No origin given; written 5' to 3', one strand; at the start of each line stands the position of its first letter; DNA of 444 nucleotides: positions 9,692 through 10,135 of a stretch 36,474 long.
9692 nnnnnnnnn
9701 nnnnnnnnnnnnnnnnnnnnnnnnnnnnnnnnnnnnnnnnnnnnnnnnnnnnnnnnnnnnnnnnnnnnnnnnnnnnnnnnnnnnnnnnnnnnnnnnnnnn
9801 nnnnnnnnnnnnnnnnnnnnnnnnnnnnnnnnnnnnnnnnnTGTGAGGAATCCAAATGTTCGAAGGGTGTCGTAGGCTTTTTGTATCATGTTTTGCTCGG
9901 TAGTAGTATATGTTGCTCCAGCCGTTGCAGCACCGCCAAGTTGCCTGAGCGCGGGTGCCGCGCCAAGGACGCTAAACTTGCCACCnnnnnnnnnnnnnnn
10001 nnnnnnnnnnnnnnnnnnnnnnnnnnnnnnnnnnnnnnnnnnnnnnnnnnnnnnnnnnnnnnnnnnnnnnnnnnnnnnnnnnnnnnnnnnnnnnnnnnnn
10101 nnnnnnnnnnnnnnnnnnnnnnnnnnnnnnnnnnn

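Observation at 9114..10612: Opposite-strand, leaderless, translationally coupled two-gene cassette of unknown function in a low-GC island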

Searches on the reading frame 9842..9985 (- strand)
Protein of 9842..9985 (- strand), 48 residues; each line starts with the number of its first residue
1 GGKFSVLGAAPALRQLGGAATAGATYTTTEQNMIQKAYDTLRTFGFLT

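Call 79: find_related_loci(query=A7, collection=viral_contigs, flank=6000)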
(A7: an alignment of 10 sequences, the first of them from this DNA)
Query A7 (48 aa) in viral_contigs; peptide patterns used: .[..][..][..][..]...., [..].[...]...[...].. (x = any residue, [..] = any of these).
69 stretches matched a pattern; 26 encode a relative of the query (tblastn E <= 1e-3); 26 distinct loci.
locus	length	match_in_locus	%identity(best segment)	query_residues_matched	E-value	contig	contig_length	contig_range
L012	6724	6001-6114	82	11-48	5e-17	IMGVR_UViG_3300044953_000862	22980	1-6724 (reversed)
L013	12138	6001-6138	61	3-48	6e-15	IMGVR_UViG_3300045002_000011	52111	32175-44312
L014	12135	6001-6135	62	3-47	2e-14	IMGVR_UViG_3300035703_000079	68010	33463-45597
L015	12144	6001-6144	54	1-48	2e-12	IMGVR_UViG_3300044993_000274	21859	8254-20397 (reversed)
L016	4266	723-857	56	2-46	3e-12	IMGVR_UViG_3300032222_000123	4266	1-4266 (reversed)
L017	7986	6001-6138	57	3-48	3e-12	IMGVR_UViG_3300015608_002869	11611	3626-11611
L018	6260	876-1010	56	2-46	4e-12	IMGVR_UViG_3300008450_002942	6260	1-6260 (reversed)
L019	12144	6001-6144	54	2-48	7e-11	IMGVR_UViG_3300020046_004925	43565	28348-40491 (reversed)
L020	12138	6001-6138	54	4-48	1e-10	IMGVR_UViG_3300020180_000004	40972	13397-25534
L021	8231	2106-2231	50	7-48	5e-10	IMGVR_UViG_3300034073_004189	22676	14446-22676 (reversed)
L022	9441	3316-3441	50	7-48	5e-10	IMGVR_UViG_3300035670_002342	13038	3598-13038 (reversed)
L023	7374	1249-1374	50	7-48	8e-10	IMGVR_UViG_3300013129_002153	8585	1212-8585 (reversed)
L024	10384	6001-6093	65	18-48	4e-9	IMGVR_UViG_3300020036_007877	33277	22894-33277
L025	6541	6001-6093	65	18-48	4e-9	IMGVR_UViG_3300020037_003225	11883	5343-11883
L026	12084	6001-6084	64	21-48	8e-9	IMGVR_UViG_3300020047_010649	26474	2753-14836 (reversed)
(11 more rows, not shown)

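Call 112: find_related_loci(query=A7, collection=genome_contigs, flank=5000)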
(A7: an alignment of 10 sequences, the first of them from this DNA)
Query A7 (48 aa) in genome_contigs; peptide patterns used: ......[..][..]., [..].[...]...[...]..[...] (x = any residue, [..] = any of these).
230 stretches matched a pattern; 6 encode a relative of the query (tblastn E <= 1e-3); 6 distinct loci.
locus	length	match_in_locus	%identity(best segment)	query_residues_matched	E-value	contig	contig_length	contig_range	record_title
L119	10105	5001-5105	63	14-48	7e-12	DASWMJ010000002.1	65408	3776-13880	MAG TPA_asm: Chloroflexia bacterium isolate SMAG_U3384 k141_310274, whole genome shotgun sequence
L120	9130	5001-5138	70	3-48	8e-11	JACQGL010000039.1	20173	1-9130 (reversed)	MAG: Armatimonadetes bacterium isolate NC_groundwater_1072_Ag_S2p5_66_82 S_2p5_S6_coassembly_k141_829529, whole genome s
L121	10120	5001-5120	68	7-46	2e-9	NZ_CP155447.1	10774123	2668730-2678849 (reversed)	Singulisphaera sp. Ch08 chromosome, complete genome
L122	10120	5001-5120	65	7-46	1e-8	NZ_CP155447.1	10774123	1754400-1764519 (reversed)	Singulisphaera sp. Ch08 chromosome, complete genome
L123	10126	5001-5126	71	7-48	2e-7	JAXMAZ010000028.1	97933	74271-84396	MAG: Gemmataceae bacterium isolate STL-PLA23 C1.9.fa-28, whole genome shotgun sequence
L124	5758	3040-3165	62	7-48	2e-6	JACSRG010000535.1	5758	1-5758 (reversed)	MAG: Anaerolinea sp. isolate CH1 contig-70_20031, whole genome shotgun sequence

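Call 115: search_solved_structures(query=A7, max_evalue=10, show_alignments=2)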
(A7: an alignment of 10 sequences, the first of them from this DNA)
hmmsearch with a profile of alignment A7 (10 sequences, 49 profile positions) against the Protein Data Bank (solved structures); distinct sequences matched with E-value up to 10: 1.
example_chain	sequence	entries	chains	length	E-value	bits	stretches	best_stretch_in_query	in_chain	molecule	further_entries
2x8n_A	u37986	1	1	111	1.7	11.8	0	33-44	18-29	CV0863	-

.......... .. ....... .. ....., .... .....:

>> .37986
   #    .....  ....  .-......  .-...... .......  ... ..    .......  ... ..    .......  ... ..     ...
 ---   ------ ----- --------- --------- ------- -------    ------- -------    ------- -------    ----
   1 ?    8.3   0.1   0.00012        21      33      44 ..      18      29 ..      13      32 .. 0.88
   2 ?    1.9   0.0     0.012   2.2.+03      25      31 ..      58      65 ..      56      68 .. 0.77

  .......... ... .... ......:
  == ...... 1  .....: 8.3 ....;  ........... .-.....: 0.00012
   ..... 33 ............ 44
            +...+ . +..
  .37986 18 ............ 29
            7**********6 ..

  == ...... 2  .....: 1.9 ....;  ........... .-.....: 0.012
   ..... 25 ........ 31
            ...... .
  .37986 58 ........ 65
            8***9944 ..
